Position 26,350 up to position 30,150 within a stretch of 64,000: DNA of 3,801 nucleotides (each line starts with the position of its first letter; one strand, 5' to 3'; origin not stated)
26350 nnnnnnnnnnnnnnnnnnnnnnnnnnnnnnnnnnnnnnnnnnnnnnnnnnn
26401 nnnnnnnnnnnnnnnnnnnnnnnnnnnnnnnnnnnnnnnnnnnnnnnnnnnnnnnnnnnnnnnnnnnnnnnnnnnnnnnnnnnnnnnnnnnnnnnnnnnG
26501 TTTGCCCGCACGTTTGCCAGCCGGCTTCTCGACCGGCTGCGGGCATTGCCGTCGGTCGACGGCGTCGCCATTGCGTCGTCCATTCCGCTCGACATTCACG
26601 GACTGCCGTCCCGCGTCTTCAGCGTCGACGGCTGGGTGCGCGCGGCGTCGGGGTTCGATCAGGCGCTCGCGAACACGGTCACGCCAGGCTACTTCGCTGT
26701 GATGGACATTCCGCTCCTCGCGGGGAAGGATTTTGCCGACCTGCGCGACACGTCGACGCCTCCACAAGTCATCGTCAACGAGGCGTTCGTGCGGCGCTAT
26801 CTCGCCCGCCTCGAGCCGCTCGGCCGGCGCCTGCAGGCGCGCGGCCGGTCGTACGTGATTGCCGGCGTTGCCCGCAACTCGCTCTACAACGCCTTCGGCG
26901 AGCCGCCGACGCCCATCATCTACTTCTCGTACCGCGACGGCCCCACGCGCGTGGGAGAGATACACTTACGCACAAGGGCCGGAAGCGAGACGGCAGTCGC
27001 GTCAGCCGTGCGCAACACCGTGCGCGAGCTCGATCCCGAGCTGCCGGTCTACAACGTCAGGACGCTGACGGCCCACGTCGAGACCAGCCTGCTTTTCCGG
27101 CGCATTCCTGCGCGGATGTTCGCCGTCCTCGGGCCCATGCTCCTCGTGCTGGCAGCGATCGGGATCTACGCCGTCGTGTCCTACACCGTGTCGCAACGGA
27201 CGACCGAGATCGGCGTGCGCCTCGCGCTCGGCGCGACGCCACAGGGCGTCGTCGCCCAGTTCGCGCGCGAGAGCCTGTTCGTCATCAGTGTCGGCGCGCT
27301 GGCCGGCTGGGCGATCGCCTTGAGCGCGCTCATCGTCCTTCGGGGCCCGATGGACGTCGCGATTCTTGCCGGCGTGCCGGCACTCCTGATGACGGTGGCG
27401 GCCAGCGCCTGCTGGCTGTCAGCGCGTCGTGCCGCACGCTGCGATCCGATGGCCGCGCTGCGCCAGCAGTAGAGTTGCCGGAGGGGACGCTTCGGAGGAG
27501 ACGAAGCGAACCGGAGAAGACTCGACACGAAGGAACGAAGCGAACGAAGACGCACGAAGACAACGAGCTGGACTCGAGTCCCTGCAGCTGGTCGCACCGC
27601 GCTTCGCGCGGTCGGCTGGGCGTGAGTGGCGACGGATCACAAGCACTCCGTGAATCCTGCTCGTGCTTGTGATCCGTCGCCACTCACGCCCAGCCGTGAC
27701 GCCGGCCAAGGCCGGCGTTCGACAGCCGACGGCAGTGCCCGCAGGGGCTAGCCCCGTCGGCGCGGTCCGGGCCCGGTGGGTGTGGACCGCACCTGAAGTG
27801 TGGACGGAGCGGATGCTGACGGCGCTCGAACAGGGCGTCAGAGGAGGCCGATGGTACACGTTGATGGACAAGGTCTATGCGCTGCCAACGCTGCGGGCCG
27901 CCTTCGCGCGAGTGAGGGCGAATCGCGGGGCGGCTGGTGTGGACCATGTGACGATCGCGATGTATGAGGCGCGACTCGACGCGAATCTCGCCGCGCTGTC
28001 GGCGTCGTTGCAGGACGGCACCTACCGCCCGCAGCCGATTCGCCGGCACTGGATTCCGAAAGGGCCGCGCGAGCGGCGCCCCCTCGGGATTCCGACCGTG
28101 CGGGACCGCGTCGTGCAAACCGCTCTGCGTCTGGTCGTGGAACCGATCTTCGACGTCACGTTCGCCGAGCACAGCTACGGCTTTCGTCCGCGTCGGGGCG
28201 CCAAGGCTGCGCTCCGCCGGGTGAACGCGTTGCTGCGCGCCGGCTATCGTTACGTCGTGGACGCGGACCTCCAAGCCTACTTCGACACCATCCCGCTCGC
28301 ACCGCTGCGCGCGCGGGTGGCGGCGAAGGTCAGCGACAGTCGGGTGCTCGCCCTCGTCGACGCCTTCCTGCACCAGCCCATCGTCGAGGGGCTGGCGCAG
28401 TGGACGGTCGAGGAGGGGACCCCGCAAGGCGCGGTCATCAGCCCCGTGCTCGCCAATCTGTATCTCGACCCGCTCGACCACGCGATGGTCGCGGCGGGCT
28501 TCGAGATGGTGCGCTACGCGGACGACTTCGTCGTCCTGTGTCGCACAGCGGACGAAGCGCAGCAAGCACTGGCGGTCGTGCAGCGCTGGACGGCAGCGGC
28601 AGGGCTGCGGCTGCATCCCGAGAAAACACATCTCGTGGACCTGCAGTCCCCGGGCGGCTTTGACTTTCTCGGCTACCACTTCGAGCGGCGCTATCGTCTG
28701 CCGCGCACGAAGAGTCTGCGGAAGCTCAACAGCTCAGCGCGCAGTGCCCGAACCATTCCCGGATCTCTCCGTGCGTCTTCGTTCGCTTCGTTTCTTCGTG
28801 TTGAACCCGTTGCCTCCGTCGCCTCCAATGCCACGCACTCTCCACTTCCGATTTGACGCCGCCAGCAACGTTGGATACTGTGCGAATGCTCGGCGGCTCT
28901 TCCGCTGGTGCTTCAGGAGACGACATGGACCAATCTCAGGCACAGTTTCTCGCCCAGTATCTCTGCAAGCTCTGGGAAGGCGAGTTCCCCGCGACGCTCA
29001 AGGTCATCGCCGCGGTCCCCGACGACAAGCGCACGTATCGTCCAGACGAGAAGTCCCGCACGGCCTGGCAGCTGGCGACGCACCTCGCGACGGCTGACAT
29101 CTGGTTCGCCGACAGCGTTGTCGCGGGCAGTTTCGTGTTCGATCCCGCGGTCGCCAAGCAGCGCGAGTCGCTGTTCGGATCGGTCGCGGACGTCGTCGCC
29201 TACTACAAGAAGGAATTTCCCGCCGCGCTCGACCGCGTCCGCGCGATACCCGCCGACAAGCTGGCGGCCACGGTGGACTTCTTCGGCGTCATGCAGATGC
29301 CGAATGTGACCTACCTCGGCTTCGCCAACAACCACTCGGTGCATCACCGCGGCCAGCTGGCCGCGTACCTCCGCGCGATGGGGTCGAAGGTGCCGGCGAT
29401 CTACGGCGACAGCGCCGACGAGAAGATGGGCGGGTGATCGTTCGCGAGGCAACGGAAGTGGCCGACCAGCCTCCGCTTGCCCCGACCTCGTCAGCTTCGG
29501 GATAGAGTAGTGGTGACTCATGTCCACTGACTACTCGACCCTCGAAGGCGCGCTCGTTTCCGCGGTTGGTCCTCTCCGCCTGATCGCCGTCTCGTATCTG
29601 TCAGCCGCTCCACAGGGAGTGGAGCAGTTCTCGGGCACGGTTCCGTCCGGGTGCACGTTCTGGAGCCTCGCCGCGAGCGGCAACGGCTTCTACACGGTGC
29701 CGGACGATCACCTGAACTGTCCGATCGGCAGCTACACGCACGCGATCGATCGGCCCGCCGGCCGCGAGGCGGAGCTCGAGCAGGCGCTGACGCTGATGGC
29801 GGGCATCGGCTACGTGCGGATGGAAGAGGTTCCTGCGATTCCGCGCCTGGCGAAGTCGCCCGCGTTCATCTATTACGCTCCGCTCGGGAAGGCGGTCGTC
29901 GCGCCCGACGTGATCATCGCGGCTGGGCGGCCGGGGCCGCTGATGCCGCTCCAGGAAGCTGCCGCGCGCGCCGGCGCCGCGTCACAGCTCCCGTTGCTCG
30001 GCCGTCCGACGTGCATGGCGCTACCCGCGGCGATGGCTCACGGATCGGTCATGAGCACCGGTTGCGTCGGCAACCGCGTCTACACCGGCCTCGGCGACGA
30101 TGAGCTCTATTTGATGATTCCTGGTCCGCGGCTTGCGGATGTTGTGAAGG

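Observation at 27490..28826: Reverse transcriptase gene sitting in the loop of a 1.3 kb palindromic element, preceded by three hairpins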

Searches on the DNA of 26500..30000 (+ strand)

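Call 7: search_rna_families(source=window, start=26500, end=30000, threshold=evalue, max_evalue=10, show_alignments=3)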
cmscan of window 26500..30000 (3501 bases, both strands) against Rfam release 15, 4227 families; matches with E-value up to 10: 9.
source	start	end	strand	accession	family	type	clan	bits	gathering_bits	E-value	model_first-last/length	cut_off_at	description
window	27625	27686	+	RF03192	mir-6794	Gene; miRNA;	-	32.3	74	0.0022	1-62/62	no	mir-6794 microRNA precursor family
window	27618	27692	+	RF04085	mir-1271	Gene; miRNA;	-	27.9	80.5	0.0026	1-77/77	no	mir-1271 microRNA precursor family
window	26502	26550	-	RF01356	CRISPR-DR28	Gene; CRISPR;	-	21.2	35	2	1-24/24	no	CRISPR RNA direct repeat element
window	27968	28026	-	RF02564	naRNA4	Gene; sRNA;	-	20.8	59.5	1.4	1-77/77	no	Nucleoid-associated noncoding RNA 4 (CssrE)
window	28151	28258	-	RF03240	MIR5534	Gene; miRNA;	-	19.1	79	3.9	1-102/102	no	MIR5534 microRNA precursor family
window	27629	27722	-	RF00481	HCV_X3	Cis-reg;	-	16.5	65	9.7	1-105/105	no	Hepatitis C virus 3' X element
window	28367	28401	+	RF03970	mir-2766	Gene; miRNA;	-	16.4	60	7.4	1-68/68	no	mir-2766 microRNA precursor family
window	28392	28444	-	RF01151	snoU82P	Gene; snRNA; snoRNA; CD-box;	-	15.5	42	1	1-55/55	no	Small nucleolar RNA U82P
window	28102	28208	+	RF02246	Six3os1_1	Gene; lncRNA;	-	14.1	50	7.5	1-87/87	no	Six3os1 conserved region 1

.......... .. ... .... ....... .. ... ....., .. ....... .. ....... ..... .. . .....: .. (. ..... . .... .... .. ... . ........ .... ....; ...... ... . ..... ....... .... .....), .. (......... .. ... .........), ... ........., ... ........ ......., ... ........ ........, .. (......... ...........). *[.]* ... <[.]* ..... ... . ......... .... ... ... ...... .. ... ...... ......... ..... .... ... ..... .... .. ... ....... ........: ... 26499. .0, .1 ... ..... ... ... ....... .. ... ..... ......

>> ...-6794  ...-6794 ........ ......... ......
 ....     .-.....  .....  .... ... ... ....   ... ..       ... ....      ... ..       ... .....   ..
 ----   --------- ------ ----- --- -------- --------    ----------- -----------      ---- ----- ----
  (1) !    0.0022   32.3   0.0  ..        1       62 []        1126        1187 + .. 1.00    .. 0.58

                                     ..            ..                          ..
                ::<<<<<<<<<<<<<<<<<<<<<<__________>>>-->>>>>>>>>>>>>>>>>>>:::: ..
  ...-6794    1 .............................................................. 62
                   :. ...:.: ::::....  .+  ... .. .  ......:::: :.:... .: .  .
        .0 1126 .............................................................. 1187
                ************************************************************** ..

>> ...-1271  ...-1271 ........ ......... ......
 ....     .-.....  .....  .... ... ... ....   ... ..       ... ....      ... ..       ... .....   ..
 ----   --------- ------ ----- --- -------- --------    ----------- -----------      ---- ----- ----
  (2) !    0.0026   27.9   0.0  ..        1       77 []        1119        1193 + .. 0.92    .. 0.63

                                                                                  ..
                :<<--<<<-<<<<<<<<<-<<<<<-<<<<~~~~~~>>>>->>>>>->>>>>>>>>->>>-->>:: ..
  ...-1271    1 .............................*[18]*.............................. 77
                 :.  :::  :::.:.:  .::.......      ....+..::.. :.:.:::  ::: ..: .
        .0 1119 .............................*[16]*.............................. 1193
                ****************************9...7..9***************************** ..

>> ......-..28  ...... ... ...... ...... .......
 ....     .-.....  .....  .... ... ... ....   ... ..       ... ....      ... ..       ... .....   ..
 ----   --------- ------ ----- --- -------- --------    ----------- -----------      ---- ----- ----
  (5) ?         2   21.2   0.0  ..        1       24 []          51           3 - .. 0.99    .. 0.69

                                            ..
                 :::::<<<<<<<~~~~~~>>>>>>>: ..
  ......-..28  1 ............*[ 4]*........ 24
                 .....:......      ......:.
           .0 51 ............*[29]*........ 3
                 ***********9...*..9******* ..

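Call 20: search_rna_families(sources=[L001, L002], threshold=evalue, max_evalue=0.01, show_alignments=2)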
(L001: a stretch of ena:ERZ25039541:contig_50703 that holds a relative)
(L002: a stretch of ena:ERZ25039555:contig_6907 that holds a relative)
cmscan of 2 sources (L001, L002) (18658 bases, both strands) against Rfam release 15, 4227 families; matches with E-value up to 0.01: 7.
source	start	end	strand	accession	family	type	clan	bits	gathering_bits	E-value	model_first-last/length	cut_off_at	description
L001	5341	5419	+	RF00029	Intron_gpII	Intron;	-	56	40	7.9e-09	1-77/77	no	Group II catalytic intron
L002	5341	5419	+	RF00029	Intron_gpII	Intron;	-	55.5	40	1e-08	1-77/77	no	Group II catalytic intron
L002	3442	3521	-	RF00965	mir-549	Gene; miRNA;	-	50.4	93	2.7e-08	1-72/72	no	mir-549 microRNA precursor family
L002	3442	3521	+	RF00965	mir-549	Gene; miRNA;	-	49.9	93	3.6e-08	1-72/72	no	mir-549 microRNA precursor family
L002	3438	3525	+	RF03850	mir-961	Gene; miRNA;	-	47.1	100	9.7e-07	1-85/85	no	mir-961 microRNA precursor family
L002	3437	3526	-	RF03777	MIR533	Gene; miRNA;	-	41.9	80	4.5e-06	1-125/125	no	MIR533 microRNA precursor family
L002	3438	3525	-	RF03850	mir-961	Gene; miRNA;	-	35.8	100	0.00091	1-85/85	no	mir-961 microRNA precursor family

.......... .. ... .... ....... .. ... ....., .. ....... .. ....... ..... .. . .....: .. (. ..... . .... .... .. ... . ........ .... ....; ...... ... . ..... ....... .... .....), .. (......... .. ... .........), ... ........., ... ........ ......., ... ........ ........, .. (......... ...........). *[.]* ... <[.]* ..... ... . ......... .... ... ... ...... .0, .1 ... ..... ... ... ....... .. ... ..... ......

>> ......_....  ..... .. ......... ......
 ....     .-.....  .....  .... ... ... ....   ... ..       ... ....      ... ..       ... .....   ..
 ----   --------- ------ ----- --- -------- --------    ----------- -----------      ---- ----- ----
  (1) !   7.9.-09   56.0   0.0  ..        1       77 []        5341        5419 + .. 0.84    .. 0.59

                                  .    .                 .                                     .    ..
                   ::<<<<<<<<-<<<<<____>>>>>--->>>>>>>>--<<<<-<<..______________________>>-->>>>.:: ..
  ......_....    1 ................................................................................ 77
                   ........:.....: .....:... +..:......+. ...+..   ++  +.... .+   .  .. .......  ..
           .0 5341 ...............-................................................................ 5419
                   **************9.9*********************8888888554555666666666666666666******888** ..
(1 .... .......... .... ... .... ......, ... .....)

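Call 65: search_rna_families(sources=[L113, L114, L115, L116, L003, L118, L117], threshold=gathering)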
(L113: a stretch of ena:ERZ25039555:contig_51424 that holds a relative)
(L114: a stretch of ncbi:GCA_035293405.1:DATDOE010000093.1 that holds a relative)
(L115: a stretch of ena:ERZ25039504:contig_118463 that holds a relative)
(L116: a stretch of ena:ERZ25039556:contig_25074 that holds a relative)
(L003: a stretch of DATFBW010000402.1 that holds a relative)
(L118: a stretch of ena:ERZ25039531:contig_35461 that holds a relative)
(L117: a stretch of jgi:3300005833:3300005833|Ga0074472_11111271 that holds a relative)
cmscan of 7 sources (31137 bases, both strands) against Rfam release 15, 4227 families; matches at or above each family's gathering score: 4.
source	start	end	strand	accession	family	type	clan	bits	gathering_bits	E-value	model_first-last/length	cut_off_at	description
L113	2841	2919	+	RF00029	Intron_gpII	Intron;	-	56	40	1.3e-08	1-77/77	no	Group II catalytic intron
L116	2841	2919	+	RF00029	Intron_gpII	Intron;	-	52.9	40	7.4e-08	1-77/77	no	Group II catalytic intron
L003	2887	2957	+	RF00029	Intron_gpII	Intron;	-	52.9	40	7.5e-08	1-77/77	no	Group II catalytic intron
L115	2844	2922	+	RF00029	Intron_gpII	Intron;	-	48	40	1.2e-06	1-77/77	no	Group II catalytic intron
